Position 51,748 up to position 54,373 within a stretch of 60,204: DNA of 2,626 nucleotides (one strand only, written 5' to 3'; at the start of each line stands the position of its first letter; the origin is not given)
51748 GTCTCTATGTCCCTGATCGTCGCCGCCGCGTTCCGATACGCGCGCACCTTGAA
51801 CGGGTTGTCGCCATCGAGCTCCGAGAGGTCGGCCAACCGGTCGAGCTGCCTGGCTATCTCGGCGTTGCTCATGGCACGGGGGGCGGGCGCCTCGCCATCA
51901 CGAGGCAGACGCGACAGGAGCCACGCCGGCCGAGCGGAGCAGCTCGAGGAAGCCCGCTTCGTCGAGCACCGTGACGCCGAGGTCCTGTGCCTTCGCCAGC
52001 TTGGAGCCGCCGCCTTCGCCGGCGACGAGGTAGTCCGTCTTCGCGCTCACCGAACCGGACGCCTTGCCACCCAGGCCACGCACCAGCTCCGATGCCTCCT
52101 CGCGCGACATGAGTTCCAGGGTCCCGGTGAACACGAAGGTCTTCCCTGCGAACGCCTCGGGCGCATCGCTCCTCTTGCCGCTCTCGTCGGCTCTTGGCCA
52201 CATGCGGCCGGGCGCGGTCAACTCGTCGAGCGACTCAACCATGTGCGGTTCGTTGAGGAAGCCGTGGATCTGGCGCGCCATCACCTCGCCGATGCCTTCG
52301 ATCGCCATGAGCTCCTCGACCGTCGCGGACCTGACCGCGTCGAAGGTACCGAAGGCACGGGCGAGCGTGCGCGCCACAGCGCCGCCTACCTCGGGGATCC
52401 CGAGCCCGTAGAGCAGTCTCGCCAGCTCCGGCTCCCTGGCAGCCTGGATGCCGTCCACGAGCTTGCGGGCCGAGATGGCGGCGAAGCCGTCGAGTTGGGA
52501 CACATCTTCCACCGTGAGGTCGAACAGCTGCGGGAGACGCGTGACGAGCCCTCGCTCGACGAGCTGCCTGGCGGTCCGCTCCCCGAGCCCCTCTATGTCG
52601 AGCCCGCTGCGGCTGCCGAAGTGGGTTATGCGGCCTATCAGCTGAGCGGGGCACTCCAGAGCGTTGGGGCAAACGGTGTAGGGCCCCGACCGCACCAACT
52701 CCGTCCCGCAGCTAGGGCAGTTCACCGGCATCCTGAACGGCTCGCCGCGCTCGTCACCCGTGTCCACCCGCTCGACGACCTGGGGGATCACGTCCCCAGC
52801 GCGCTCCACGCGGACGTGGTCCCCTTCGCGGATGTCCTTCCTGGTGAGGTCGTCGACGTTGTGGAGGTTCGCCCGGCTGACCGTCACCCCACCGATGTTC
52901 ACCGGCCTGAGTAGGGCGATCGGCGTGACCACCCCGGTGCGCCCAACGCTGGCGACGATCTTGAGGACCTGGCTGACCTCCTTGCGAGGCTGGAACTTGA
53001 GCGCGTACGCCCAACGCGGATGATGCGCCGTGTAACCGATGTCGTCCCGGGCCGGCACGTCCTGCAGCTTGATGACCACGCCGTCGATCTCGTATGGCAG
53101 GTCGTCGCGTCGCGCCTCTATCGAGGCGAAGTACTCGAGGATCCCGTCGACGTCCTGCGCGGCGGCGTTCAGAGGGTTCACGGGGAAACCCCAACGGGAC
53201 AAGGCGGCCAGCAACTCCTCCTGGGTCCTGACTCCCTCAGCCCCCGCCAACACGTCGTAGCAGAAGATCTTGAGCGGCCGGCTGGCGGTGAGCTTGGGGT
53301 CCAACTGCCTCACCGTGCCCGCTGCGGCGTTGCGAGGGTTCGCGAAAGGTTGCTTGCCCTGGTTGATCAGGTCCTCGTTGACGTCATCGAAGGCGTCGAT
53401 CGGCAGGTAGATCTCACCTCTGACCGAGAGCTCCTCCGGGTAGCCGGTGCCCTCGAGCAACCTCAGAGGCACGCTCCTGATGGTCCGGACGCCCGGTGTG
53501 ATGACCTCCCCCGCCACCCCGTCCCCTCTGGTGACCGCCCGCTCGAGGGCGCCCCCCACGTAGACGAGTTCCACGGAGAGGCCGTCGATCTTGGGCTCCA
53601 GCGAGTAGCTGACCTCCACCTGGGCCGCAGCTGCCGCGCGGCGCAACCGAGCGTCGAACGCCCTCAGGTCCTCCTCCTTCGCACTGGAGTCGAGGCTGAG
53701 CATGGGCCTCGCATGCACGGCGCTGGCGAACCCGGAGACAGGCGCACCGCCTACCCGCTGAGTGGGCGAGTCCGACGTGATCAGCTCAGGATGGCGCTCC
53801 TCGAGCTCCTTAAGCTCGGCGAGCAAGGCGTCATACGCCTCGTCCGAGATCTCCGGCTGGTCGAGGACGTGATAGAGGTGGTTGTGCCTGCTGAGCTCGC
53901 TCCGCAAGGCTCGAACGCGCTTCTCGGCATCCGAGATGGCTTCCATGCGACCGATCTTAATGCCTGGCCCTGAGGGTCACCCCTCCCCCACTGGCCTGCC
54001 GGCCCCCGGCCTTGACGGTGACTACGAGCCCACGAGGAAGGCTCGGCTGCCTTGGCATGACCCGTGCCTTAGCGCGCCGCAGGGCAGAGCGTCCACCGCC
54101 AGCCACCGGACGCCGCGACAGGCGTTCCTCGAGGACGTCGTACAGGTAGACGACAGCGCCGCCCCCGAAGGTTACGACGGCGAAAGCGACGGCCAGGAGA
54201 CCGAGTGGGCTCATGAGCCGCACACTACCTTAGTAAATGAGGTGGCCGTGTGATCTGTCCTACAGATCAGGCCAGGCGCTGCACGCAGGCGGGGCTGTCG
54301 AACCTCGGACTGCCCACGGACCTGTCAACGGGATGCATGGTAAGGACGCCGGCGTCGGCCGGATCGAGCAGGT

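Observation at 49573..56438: Replication initiator gene heads a tightly packed SRAP - small ORF - LigA - PolX - cytochrome c string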

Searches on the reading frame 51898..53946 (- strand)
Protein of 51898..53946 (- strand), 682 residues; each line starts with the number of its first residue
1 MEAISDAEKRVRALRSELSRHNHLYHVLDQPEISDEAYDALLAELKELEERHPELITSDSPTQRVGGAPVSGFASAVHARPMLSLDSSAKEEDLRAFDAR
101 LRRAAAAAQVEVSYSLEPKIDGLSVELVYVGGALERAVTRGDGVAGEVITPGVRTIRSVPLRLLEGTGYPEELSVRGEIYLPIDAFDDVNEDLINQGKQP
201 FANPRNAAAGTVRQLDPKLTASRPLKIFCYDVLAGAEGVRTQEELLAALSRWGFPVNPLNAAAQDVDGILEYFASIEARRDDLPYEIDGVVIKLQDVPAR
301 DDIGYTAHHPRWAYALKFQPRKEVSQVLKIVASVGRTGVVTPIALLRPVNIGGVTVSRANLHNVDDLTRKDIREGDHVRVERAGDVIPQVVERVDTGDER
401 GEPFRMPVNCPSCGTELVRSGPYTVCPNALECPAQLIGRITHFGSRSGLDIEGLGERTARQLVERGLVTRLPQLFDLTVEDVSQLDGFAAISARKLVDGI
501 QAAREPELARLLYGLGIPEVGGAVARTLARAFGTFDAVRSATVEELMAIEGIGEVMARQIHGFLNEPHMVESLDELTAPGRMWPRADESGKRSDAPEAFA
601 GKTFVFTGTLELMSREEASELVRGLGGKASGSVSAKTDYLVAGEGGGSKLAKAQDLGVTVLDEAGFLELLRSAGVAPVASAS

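Call 3: search_protein_families(library=pfam, proteins=[window:51898-53946:-], max_evalue=0.01)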
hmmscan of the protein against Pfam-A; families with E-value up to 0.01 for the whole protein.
window:51898-53946:- (682 aa): 11 families
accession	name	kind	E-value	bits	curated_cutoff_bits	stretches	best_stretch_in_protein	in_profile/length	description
PF01653.23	DNA_ligase_aden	-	7.7e-85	284.9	27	1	72-320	3-252/253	NAD-dependent DNA ligase adenylation domain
PF03120.22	DNA_ligase_OB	-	4.2e-28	97.5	32.9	1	325-396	2-73/79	NAD-dependent DNA ligase OB-fold domain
PF12826.13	HHH_2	-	7e-22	77.8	27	1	510-571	1-62/64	Helix-hairpin-helix motif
PF14520.12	HHH_5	-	4.2e-15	56.4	27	2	515-561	5-52/57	Helix-hairpin-helix domain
PF00533.33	BRCT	-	3.4e-14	53.3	21.3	1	597-669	4-77/78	BRCA1 C Terminus (BRCT) domain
PF22745.1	Nlig-Ia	-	2.7e-09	38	27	1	8-58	3-53/92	DNA ligase-like, N-terminal NAD+-binding domain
PF00633.29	HHH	-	4.9e-09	36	24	1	534-563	1-30/30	Helix-hairpin-helix motif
PF03119.21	DNA_ligase_ZBD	-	0.00013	22.2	25.8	1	409-434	1-27/27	NAD-dependent DNA ligase C4 zinc finger domain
PF12738.14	PTCB-BRCT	-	0.00015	22.1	22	1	613-660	11-58/63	twin BRCT domain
PF20582.4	UPF0758_N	-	0.0063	17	27.1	0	523-556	43-75/77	UPF0758 N-terminal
PF12836.13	HHH_3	-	0.0068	16.9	27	0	539-577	9-47/65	Helix-hairpin-helix motif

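Call 19: find_homologous_proteins(query=window:51898-53946:-)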
Query window:51898-53946:- (682 aa): 8000 proteins with E <= 0.001 among 8000 candidates; the best 120 are listed.
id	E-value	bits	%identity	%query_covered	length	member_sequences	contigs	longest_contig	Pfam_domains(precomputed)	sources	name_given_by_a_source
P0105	0.0e+0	1487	100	100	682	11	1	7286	PF12826.14,PF03120.23,PF14520.13,PF01653.24,PF00533.34,PF00633.30,PF22745.3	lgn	-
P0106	0.0e+0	1403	93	100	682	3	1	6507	PF12826.14,PF03120.23,PF14520.13,PF01653.24,PF00533.34,PF00633.30,PF22745.3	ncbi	-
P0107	0.0e+0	1315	87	100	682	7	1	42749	PF12826.14,PF03120.23,PF14520.13,PF01653.24,PF00533.34,PF00633.30,PF22745.3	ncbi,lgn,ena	-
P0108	0.0e+0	1253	84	100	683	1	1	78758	PF12826.14,PF03120.23,PF14520.13,PF01653.24,PF00533.34,PF00633.30,PF22745.3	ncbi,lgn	-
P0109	0.0e+0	1209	80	100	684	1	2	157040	PF12826.14,PF03120.23,PF14520.13,PF01653.24,PF00533.34,PF00633.30,PF22745.3,PF12738.14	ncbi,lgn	-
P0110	0.0e+0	1206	80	100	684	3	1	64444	PF12826.14,PF03120.23,PF14520.13,PF01653.24,PF00533.34,PF00633.30,PF22745.3,PF12738.14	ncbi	-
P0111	0.0e+0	1204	80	98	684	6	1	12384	PF12826.14,PF03120.23,PF14520.13,PF01653.24,PF00533.34,PF00633.30,PF22745.3,PF12738.14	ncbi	-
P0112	0.0e+0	1187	78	100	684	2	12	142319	PF12826.14,PF03120.23,PF14520.13,PF01653.24,PF00533.34,PF00633.30,PF22745.3,PF12738.14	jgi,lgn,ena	jgi:DNA ligase (NAD+)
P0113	0.0e+0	1171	78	100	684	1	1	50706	PF12826.14,PF03120.23,PF14520.13,PF01653.24,PF00533.34,PF00633.30,PF22745.3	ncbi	-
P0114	0.0e+0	1171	77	100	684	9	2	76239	PF12826.14,PF03120.23,PF14520.13,PF01653.24,PF00533.34,PF00633.30,PF22745.3,PF12738.14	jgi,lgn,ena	-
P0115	0.0e+0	1095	75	99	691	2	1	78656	PF12826.14,PF03120.23,PF14520.13,PF01653.24,PF00533.34,PF00633.30,PF22745.3,PF12738.14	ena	-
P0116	0.0e+0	1093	74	100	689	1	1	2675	PF12826.14,PF03120.23,PF14520.13,PF01653.24,PF00533.34,PF00633.30,PF22745.3,PF12738.14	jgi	jgi:DNA ligase (NAD+)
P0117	0.0e+0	1092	73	99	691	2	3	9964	PF12826.14,PF03120.23,PF14520.13,PF01653.24,PF00533.34,PF00633.30,PF22745.3,PF12738.14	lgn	-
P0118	0.0e+0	1091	74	100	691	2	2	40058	PF12826.14,PF03120.23,PF14520.13,PF01653.24,PF00533.34,PF00633.30,PF22745.3,PF12738.14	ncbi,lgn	-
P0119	0.0e+0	1086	73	99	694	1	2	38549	PF12826.14,PF03120.23,PF14520.13,PF01653.24,PF00533.34,PF00633.30,PF22745.3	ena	-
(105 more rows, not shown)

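Call 41: search_protein_families(library=ncbifam, proteins=[window:51898-53946:-], max_evalue=0.00001)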
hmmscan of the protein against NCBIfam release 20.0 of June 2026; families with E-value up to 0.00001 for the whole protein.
window:51898-53946:- (682 aa): 9 families
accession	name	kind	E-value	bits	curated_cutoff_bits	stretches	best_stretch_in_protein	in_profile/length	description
NF005932.1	PRK07956.1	equivalog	7e-239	794.7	369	1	10-670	2-664/664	NAD-dependent DNA ligase LigA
TIGR00575.1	dnlj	equivalog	2.4e-228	759.7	444.45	1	14-665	1-651/652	NAD-dependent DNA ligase LigA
NF010931.0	PRK14351.1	equivalog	3.8e-219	729.7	1051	1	6-676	31-688/692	NAD-dependent DNA ligase LigA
NF010930.0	PRK14350.1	equivalog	2.9e-122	409.2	652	1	5-661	3-656/669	NAD-dependent DNA ligase LigA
NF005987.0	PRK08097.1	equivalog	1.7e-64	218.3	498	1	7-578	30-554/562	NAD-dependent DNA ligase LigB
NF004844.0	PRK06195.1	equivalog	1.3e-10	41.2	373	1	597-651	219-273/309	DNA polymerase III subunit epsilon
NF010009.0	PRK13482.1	equivalog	2.7e-08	33.4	201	0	517-566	297-346/357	DNA integrity scanning diadenylate cyclase DisA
NF010337.0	PRK13766.1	equivalog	7.9e-08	30.9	610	1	516-566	727-777/781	Hef nuclease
NF001824.0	PRK00558.1-5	equivalog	4.2e-06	25.4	451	0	517-566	597-646/652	excinuclease ABC subunit UvrC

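Call 58: search_solved_structures(query=window:51898-53946:-, max_evalue=1e-50)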
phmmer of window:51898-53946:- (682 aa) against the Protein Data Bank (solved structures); distinct sequences matched with E-value up to 1e-50: 27.
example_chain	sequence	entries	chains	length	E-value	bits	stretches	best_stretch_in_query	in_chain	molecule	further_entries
2owo_A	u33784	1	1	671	9.5e-172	576.5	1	7-671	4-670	DNA ligase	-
5tt5_A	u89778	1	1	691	5.5e-171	574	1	6-671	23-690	DNA ligase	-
1dgs_A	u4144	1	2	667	9.4e-149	500.5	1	6-678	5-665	DNA LIGASE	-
4glx_A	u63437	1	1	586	2e-147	496.2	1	7-585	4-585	DNA ligase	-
1v9p_A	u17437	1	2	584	7.9e-138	464.4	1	6-571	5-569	DNA ligase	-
3sgi_A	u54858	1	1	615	4.2e-121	409.2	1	9-580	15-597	DNA ligase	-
8ak4_A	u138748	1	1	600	3.8e-115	389.5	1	4-588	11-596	DNA ligase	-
1tae_A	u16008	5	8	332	2e-81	278.1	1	6-325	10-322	DNA ligase, NAD-dependent | DNA ligase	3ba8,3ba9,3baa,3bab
1ta8_A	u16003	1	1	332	2.3e-81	277.9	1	6-323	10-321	DNA ligase, NAD-dependent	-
4eeq_A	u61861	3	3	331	3.2e-81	277.4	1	6-322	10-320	DNA ligase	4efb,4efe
4lh6_A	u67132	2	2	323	3.9e-81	277.1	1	6-322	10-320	DNA ligase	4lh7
3uq8_A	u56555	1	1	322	2.5e-80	274.5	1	11-324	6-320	DNA ligase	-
4uco_A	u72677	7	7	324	1.8e-79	271.6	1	10-324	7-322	DNA LIGASE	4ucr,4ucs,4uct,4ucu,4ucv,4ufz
3pn1_A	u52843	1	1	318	1.6e-78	268.5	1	10-318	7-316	DNA ligase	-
3jsl_A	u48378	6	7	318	1.9e-77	265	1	5-320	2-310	DNA ligase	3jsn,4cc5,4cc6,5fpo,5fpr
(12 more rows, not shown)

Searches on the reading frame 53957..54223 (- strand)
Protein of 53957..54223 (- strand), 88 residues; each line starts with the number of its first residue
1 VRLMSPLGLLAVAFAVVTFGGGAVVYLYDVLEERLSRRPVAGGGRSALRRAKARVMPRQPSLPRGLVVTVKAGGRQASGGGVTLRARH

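Call 3: search_protein_families(library=pfam, proteins=[window:53957-54223:-], max_evalue=0.01)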
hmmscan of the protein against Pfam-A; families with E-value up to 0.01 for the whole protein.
window:53957-54223:- (88 aa): 0 families

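Call 50: find_homologous_proteins(query=A2, max_evalue=0.01)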
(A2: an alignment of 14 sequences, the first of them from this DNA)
Query A2 (14 sequences) (85 aa, profile of the alignment): 24 proteins with E <= 0.01 among 8000 candidates.
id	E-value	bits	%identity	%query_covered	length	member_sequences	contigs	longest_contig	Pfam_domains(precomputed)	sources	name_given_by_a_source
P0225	3.2e-26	109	74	100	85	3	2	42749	-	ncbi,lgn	-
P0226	2.5e-25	107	72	100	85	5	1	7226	-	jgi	-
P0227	2.2e-24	104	99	100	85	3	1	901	-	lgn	-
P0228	2.2e-24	104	87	100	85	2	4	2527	-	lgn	-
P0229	6.8e-23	99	72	100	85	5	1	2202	-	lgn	-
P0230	7.1e-17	79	-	-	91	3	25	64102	-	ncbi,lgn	-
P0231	4.8e-16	77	53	86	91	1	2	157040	-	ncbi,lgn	-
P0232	1.8e-11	62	50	48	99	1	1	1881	-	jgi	jgi:hypothetical protein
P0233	2.6e-11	62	42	39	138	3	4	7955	-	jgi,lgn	-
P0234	1.4e-8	53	-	-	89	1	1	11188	-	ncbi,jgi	-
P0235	1.6e-8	53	-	-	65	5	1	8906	-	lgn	-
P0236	2.6e-8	52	-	-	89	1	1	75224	-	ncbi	ncbi:MAG: hypothetical protein ABR510_03420 [Trueperaceae bacterium]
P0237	9.5e-8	50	-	-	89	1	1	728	-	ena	-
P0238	1.4e-7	50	-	-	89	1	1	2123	-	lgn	-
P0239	2.9e-7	49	25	45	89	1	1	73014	-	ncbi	-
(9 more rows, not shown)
